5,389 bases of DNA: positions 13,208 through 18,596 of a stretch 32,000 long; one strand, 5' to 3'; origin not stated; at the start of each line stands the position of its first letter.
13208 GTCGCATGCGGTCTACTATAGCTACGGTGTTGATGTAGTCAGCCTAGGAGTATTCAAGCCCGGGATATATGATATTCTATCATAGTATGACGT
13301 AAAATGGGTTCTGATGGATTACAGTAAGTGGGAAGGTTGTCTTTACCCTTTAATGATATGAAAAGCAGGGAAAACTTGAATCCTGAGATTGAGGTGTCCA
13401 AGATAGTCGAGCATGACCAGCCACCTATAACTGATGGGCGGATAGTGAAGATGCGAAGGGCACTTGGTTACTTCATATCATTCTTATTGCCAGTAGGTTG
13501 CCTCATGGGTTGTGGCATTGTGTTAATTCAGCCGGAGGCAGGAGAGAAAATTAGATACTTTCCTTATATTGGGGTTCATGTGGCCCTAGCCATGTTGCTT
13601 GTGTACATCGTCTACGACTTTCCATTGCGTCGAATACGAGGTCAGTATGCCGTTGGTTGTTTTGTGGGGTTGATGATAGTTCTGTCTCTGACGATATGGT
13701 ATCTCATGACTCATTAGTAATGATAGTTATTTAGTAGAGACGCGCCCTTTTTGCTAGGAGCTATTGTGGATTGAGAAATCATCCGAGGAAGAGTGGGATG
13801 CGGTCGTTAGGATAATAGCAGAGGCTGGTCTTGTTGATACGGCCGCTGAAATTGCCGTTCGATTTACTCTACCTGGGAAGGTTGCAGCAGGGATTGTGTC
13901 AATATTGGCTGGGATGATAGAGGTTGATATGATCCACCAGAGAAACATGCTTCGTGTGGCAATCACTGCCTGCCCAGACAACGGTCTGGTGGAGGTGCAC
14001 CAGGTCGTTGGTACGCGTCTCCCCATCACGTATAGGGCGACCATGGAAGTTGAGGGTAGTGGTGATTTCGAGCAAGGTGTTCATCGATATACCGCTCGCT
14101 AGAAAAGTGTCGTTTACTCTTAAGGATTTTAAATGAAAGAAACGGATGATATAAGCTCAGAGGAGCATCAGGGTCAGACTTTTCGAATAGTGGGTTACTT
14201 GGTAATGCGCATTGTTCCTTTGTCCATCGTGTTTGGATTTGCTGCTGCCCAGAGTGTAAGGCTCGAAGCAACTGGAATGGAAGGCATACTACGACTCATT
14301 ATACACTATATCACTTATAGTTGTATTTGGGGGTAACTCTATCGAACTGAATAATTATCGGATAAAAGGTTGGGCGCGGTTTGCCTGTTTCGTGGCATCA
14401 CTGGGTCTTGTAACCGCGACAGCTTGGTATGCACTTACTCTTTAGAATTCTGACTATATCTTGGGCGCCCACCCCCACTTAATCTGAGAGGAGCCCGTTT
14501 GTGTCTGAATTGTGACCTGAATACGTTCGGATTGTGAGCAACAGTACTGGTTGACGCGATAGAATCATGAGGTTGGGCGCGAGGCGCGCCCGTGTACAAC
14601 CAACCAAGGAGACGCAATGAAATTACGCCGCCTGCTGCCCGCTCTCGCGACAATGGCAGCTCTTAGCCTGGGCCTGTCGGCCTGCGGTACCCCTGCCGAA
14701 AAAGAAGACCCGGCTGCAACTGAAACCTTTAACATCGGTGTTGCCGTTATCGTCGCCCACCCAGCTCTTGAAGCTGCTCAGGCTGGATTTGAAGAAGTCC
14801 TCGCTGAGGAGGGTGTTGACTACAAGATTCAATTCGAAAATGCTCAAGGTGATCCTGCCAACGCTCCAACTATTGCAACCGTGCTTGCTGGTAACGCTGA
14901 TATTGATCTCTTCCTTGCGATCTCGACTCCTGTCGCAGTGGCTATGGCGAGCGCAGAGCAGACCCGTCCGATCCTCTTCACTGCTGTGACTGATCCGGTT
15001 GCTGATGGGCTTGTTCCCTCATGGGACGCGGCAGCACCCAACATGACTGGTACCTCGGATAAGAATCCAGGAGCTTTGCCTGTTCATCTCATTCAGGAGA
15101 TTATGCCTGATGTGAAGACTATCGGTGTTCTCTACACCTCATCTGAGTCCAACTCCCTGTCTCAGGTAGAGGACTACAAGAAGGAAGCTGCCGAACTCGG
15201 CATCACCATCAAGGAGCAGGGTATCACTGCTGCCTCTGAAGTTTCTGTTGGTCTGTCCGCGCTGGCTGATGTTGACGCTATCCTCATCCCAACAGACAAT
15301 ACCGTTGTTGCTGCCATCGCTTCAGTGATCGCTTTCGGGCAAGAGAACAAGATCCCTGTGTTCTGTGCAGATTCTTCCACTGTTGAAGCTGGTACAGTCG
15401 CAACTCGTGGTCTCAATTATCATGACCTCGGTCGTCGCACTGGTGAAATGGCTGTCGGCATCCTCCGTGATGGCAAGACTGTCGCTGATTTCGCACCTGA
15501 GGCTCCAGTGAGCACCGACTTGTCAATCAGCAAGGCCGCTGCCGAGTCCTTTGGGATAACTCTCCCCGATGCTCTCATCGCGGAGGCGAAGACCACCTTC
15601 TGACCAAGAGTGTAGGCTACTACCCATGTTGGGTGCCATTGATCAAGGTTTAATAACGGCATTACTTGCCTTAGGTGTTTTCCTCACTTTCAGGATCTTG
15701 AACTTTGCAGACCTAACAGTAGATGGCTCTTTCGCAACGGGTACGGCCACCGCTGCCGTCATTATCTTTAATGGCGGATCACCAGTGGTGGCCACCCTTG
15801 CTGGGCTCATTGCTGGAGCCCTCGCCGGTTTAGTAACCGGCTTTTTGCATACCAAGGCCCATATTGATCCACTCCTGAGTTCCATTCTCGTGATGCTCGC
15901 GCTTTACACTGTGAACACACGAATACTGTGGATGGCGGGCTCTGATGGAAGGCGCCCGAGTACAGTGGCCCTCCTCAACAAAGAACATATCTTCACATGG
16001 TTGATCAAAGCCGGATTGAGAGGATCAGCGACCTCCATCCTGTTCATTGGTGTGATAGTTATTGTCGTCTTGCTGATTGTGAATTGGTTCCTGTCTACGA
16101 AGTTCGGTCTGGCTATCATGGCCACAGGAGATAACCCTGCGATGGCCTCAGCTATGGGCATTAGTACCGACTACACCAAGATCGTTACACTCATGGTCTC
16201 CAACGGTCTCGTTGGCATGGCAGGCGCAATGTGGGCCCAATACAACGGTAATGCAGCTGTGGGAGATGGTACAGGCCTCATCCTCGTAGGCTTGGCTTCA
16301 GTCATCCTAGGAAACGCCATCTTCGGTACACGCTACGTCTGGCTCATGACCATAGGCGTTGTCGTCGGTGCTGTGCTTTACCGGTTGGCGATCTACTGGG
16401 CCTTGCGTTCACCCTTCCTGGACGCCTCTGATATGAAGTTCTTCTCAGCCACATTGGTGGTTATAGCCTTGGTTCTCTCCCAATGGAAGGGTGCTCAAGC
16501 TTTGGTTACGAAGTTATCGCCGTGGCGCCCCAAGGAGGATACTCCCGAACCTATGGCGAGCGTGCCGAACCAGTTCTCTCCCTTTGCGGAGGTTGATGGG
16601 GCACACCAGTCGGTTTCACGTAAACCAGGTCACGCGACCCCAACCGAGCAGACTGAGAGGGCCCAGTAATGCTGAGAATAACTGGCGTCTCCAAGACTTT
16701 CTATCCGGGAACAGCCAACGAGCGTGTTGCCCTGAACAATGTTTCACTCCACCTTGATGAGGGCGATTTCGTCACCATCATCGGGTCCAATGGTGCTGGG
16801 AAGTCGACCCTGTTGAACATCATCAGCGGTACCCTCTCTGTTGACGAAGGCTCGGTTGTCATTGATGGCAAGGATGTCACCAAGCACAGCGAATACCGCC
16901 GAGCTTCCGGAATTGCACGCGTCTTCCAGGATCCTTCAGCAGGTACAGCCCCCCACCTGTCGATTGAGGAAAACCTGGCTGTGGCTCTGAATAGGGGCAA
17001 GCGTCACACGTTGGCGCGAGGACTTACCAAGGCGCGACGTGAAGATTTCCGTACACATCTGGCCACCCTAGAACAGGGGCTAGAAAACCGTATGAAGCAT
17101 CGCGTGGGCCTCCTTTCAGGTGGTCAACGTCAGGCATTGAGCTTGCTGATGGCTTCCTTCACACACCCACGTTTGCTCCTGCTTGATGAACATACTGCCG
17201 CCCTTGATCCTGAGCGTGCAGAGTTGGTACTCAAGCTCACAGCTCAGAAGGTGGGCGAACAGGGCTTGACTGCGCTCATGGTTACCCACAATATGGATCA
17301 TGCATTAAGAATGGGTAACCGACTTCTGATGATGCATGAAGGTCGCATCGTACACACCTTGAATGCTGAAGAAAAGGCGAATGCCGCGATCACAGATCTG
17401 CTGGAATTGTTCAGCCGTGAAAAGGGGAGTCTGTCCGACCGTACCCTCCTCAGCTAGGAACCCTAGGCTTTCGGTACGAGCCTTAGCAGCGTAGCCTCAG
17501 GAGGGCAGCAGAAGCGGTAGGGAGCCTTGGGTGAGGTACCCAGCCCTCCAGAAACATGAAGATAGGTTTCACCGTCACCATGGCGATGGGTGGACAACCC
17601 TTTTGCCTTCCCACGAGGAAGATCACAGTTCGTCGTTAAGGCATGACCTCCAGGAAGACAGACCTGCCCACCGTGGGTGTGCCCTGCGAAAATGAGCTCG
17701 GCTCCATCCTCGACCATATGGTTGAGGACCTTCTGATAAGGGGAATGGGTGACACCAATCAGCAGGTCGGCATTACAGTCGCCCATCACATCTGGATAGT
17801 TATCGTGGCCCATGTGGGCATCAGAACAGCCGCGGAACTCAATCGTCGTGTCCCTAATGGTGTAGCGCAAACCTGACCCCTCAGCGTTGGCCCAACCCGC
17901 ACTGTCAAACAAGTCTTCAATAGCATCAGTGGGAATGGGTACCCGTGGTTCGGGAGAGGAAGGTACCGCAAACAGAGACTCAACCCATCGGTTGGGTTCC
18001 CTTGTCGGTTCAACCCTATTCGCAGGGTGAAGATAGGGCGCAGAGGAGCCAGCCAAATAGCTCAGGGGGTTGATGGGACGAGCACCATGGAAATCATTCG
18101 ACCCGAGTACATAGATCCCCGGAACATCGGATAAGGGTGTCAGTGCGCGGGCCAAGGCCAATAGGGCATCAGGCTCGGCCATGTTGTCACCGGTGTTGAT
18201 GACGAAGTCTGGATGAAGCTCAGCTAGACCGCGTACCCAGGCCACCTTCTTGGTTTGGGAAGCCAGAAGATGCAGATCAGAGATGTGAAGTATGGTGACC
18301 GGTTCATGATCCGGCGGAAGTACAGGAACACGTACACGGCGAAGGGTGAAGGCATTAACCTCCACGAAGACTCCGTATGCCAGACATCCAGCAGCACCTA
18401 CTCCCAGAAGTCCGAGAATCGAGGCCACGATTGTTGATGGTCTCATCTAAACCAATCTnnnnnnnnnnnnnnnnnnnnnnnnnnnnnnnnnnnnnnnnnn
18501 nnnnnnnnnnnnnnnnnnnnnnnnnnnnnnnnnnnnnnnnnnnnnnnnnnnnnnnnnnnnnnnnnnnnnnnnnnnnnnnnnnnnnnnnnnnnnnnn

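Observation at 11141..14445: Tandem array of five diverged modules pairing an FEQGVY-tailed small protein with a 3-TM IRGW membrane protein: a candidate undescribed toxin/bacteriocin-immunity family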

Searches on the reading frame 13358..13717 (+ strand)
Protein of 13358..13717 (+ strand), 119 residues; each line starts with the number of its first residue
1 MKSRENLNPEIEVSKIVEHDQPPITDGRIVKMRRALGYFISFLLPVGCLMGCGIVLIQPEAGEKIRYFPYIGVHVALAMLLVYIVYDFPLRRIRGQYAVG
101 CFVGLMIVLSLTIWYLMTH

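Call 6: search_protein_families(library=pfam, max_evalue=1, proteins=[window:13358-13717:+])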
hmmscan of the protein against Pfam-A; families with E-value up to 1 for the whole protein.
window:13358-13717:+ (119 aa): 1 family
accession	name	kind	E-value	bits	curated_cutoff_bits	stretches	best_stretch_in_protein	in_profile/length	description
PF12794.12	MscS_TM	-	0.072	12.4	28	1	66-117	124-175/339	Mechanosensitive ion channel inner membrane domain 1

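Call 7: search_protein_families(library=ncbifam, max_evalue=1, proteins=[window:13358-13717:+])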
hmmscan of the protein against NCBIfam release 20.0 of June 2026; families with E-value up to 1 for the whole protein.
window:13358-13717:+ (119 aa): 1 family
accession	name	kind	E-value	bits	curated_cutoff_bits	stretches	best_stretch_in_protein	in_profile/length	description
TIGR00966.2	transloc_SecF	equivalog_domain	0.12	11.9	160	1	56-113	113-165/279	protein translocase subunit SecF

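Call 75: search_protein_families(library=phrogs, max_evalue=0.01, proteins=[window:13358-13717:+])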
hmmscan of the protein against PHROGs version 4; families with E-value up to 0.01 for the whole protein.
window:13358-13717:+ (119 aa): 1 family
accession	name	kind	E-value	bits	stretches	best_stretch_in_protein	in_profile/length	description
phrog_32791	-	unknown function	0.0066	18.1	1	61-115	23-80/88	-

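Call 116: search_protein_families(library=padloc, max_evalue=0.01, proteins=[window:13358-13717:+])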
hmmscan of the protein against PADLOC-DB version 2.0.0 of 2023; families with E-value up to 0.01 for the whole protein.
window:13358-13717:+ (119 aa): 0 families

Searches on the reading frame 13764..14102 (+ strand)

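Call 6: search_protein_families(library=pfam, max_evalue=1, proteins=[window:13764-14102:+])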
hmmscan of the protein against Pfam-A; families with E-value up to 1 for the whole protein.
window:13764-14102:+ (112 aa): 0 families

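Call 7: search_protein_families(library=ncbifam, max_evalue=1, proteins=[window:13764-14102:+])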
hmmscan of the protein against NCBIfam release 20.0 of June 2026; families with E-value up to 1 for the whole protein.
window:13764-14102:+ (112 aa): 2 families
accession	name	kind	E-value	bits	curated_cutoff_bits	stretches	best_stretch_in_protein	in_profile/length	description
NF002132.0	PRK00971.1-1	equivalog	0.021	13.9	381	1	14-53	234-275/308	glutaminase B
NF041112.1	chap_CsgH_alph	subfamily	0.099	12.7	35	1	65-100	2-37/91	curli-like amyloid fiber formation chaperone CsgH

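Call 75: search_protein_families(library=phrogs, max_evalue=0.01, proteins=[window:13764-14102:+])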
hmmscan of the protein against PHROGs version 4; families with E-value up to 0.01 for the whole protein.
window:13764-14102:+ (112 aa): 0 families

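Call 116: search_protein_families(library=padloc, max_evalue=0.01, proteins=[window:13764-14102:+])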
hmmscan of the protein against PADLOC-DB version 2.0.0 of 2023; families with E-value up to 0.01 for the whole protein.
window:13764-14102:+ (112 aa): 0 families

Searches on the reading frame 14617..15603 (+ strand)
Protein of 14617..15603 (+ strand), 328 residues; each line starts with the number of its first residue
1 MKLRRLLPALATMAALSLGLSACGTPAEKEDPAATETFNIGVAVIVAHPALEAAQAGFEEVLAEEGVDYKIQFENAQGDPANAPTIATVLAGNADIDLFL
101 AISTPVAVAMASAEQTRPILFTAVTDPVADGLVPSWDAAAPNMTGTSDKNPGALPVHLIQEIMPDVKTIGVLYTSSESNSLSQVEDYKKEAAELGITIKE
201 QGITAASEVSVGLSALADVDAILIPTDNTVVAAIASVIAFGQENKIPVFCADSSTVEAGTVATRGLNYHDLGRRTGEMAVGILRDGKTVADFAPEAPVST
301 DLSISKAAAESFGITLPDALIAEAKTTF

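Call 77: find_related_loci(query=window:14617-15603:+, collection=genome_contigs, flank=10000)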
Query window:14617-15603:+ (328 aa) in genome_contigs; peptide patterns used: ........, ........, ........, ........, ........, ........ (x = any residue, [..] = any of these).
199 stretches matched a pattern; 1 encode a relative of the query (tblastn E <= 1e-3); 1 distinct loci.
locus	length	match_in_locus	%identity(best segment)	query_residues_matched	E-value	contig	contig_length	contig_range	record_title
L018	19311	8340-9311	66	1-323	2e-138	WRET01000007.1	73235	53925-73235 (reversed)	MAG: Micrococcales bacterium isolate Lab288P4bin104 Ga0123354_10000078, whole genome shotgun sequence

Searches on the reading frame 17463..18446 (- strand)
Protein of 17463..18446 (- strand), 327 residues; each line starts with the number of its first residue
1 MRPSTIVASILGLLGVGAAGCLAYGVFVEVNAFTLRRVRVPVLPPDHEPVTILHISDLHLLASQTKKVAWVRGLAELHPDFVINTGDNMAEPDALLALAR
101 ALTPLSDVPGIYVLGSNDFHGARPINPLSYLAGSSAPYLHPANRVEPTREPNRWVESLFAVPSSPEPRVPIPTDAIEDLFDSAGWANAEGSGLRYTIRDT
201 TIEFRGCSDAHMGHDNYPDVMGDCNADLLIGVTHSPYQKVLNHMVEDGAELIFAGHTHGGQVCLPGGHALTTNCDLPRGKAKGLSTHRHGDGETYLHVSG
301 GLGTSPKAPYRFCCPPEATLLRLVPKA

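Call 27: search_protein_families(library=pfam, max_evalue=0.01, proteins=[window:17463-18446:-])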
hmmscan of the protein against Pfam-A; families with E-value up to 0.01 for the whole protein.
window:17463-18446:- (327 aa): 2 families
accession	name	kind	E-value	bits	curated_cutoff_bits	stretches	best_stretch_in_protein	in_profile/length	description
PF00149.33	Metallophos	-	9.9e-10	39.6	21.5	1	51-259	2-190/191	Calcineurin-like phosphoesterase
PF12850.12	Metallophos_2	-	1.8e-06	28.5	27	1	51-118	2-59/154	Calcineurin-like phosphoesterase superfamily domain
